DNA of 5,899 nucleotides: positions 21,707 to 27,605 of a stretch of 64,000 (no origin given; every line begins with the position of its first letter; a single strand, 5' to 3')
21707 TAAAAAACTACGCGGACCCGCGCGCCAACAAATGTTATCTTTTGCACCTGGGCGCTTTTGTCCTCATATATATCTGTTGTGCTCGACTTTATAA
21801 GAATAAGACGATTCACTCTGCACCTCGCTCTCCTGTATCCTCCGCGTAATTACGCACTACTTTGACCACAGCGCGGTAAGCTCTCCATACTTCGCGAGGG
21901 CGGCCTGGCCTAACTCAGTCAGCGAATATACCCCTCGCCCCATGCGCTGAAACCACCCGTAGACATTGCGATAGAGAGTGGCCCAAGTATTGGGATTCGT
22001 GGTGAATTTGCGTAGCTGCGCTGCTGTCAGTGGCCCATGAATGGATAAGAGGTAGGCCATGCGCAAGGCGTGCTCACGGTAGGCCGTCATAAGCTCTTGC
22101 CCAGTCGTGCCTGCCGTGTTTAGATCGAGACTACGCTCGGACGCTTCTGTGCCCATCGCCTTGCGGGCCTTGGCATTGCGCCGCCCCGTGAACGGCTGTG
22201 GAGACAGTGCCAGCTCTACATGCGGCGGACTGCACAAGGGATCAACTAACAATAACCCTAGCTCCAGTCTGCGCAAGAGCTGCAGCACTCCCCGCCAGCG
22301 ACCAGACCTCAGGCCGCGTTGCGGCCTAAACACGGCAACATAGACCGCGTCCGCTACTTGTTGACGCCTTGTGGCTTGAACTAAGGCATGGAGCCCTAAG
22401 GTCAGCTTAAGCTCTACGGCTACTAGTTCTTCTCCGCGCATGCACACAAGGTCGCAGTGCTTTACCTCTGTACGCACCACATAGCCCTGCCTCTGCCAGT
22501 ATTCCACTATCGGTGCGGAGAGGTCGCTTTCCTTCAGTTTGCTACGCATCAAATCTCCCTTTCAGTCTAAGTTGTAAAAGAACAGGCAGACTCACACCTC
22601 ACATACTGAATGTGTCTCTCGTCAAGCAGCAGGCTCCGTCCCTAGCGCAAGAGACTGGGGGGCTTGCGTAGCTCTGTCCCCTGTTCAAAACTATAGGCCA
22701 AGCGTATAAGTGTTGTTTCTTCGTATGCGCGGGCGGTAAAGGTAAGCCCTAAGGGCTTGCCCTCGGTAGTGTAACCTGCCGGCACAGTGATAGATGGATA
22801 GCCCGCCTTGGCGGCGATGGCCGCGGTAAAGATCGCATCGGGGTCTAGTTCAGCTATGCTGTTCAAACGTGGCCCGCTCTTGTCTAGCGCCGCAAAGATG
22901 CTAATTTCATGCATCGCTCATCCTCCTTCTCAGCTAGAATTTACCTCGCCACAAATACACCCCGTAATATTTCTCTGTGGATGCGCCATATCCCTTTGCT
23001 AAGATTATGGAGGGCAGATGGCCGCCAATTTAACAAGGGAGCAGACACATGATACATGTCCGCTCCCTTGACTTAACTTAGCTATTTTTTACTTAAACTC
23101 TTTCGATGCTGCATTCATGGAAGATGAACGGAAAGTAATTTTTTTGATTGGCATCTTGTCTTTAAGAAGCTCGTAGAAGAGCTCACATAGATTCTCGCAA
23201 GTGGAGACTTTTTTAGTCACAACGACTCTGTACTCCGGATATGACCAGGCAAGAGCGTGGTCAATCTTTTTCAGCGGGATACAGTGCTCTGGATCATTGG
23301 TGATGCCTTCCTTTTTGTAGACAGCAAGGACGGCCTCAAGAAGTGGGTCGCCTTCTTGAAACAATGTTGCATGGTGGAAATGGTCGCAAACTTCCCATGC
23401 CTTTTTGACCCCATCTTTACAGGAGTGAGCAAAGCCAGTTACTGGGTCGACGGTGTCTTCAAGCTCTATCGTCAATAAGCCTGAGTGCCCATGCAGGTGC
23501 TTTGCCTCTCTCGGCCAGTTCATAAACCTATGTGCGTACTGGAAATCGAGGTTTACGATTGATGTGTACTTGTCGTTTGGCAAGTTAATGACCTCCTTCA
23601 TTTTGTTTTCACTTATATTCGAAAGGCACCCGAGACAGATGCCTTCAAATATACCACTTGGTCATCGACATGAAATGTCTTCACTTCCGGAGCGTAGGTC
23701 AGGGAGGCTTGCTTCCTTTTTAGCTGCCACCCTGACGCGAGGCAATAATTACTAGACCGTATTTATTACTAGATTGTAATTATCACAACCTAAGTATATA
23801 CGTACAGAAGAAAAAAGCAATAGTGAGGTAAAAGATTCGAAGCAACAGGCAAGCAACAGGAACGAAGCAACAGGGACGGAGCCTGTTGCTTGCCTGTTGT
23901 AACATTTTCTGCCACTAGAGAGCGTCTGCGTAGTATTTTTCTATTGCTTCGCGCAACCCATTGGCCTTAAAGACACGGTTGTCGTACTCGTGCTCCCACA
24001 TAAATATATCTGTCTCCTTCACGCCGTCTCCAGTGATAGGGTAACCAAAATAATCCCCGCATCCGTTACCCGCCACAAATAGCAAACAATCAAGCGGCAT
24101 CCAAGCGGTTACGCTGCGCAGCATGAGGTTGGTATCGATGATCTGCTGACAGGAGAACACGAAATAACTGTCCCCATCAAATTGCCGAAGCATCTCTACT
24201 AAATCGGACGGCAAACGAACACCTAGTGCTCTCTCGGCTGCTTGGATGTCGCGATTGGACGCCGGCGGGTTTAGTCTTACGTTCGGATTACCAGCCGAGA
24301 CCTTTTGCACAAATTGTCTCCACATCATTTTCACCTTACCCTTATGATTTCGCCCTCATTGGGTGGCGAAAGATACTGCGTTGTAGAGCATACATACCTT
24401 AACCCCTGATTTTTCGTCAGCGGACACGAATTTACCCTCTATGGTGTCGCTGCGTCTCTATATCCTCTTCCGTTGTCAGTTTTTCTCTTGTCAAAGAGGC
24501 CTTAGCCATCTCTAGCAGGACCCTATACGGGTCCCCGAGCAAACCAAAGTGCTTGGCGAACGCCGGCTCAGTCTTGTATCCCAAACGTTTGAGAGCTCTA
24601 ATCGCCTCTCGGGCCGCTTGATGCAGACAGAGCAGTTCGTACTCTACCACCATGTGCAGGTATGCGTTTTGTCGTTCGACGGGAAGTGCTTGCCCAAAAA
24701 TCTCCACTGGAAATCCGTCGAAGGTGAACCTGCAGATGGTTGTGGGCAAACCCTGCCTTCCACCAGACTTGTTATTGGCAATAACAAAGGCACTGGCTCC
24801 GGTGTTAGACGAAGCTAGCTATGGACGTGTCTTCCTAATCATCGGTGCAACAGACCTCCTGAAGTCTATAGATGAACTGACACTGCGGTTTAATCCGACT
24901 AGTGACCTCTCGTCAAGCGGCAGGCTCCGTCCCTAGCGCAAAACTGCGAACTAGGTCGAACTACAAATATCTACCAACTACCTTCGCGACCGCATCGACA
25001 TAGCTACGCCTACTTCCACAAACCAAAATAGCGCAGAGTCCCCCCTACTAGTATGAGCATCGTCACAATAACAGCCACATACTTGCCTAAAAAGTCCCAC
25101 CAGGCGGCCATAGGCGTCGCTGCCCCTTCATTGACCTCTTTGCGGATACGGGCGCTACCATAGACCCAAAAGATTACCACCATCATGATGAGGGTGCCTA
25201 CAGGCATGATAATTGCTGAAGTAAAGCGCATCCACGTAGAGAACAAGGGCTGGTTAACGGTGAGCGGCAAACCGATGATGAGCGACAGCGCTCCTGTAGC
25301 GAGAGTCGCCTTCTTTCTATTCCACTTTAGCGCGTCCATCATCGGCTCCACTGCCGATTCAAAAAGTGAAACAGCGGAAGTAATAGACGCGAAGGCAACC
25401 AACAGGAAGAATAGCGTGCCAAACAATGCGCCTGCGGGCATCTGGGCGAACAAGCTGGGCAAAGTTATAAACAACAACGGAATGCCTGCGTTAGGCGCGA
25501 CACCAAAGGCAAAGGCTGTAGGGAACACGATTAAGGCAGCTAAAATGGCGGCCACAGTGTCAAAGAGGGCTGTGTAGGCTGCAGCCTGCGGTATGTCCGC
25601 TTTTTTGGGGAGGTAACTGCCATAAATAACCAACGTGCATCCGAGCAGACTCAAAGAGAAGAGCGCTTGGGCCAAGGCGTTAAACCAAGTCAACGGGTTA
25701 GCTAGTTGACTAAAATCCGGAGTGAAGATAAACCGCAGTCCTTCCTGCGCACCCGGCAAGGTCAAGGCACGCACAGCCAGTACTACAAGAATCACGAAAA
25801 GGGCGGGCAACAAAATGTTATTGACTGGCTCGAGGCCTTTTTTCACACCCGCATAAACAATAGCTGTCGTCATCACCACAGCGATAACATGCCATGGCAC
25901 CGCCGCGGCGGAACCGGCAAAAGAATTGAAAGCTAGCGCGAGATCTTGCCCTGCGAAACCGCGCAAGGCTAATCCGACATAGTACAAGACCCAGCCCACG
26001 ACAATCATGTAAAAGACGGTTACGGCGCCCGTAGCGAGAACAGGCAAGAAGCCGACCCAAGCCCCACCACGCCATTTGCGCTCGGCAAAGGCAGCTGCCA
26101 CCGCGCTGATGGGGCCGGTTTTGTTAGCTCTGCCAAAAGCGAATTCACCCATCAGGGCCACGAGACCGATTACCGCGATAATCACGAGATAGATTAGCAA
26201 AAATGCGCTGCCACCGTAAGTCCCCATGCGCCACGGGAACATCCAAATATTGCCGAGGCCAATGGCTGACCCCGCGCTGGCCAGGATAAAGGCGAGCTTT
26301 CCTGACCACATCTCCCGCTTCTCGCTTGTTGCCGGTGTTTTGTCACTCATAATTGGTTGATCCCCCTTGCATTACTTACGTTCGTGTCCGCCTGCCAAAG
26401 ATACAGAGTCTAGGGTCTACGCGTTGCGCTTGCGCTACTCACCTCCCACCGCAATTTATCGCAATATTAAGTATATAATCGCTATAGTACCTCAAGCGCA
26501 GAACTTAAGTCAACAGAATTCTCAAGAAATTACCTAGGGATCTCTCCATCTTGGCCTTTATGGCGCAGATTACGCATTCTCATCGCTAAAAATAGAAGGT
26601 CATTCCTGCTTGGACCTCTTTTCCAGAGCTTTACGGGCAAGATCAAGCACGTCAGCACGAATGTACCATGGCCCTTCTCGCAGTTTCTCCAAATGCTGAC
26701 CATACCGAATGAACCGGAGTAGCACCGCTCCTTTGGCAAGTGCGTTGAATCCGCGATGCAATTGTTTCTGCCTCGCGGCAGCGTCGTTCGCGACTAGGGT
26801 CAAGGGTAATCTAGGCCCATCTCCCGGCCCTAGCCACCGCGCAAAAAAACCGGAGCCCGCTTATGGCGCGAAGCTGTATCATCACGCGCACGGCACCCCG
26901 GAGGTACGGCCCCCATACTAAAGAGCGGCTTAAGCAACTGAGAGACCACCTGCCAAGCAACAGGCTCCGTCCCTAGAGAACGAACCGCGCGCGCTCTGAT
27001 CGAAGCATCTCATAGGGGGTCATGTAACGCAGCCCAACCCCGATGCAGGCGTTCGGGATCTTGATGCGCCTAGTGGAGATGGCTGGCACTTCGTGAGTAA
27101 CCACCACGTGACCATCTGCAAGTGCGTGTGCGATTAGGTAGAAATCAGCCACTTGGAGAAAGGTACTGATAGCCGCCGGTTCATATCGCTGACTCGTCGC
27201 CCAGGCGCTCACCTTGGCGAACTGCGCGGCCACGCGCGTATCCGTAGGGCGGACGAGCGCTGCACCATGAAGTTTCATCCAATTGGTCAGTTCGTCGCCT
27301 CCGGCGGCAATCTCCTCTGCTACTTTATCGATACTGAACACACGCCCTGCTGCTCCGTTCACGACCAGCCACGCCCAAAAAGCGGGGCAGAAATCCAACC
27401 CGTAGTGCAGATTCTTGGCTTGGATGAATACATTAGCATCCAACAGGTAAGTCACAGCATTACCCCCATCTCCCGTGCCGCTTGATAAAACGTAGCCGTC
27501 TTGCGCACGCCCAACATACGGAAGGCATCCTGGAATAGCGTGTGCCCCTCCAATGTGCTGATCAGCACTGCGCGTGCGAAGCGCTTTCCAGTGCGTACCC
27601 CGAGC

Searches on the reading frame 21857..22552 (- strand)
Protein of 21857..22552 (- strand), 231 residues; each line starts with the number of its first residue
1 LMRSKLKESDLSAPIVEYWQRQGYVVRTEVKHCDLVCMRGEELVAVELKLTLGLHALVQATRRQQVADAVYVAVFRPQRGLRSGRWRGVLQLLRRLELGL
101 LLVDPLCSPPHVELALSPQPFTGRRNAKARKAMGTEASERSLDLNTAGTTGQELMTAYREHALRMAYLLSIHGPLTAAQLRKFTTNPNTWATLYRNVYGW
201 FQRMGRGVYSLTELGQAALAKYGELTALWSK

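Call 3: search_protein_families(library=pfam, proteins=[window:21857-22552:-], max_evalue=0.01)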
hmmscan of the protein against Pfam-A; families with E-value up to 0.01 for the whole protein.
window:21857-22552:- (231 aa): 1 family
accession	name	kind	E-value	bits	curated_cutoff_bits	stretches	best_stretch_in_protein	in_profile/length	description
PF09929.15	DUF2161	-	1.9e-30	105.9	27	1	108-218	8-118/118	Putative PD-(D/E)XK phosphodiesterase (DUF2161)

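Call 4: search_protein_families(library=padloc, proteins=[window:21857-22552:-], max_evalue=0.001)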
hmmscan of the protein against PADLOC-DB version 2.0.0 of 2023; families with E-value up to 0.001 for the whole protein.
window:21857-22552:- (231 aa): 0 families

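Call 11: search_protein_families(library=ncbifam, proteins=[window:21857-22552:-], max_evalue=0.001)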
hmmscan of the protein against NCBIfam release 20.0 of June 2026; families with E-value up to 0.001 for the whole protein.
window:21857-22552:- (231 aa): 0 families

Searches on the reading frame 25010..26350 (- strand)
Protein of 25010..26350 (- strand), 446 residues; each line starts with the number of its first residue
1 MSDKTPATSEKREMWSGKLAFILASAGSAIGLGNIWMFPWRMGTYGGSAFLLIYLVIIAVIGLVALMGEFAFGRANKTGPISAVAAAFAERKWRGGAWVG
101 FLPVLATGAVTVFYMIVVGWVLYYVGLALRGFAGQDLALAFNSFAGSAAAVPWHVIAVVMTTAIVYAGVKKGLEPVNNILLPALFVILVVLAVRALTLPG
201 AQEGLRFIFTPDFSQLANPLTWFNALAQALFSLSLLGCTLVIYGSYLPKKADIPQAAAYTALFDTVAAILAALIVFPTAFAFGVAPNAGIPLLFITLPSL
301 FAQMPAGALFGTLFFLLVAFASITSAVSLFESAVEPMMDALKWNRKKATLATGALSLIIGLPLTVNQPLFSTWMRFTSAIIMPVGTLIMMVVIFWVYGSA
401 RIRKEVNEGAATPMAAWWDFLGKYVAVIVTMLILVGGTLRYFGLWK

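Call 10: search_protein_families(library=pfam, proteins=[window:25010-26350:-], max_evalue=0.001)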
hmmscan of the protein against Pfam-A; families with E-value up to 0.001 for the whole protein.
window:25010-26350:- (446 aa): 1 family
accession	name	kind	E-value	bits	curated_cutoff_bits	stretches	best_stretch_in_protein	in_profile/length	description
PF00209.24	SNF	-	4.7e-55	187.7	27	2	150-437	175-480/524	Sodium:neurotransmitter symporter family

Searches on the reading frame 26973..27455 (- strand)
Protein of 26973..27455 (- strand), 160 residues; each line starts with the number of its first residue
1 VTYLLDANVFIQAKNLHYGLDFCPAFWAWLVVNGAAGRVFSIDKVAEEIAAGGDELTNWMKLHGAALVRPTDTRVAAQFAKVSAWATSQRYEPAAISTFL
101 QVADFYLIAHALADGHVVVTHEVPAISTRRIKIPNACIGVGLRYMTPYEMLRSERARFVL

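Call 10: search_protein_families(library=pfam, proteins=[window:26973-27455:-], max_evalue=0.001)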
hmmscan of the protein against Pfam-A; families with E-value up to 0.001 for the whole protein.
window:26973-27455:- (160 aa): 1 family
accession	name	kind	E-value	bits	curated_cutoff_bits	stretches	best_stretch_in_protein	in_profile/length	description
PF14367.12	DUF4411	-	7.2e-54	182.3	23.5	1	3-158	1-159/159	Domain of unknown function (DUF4411)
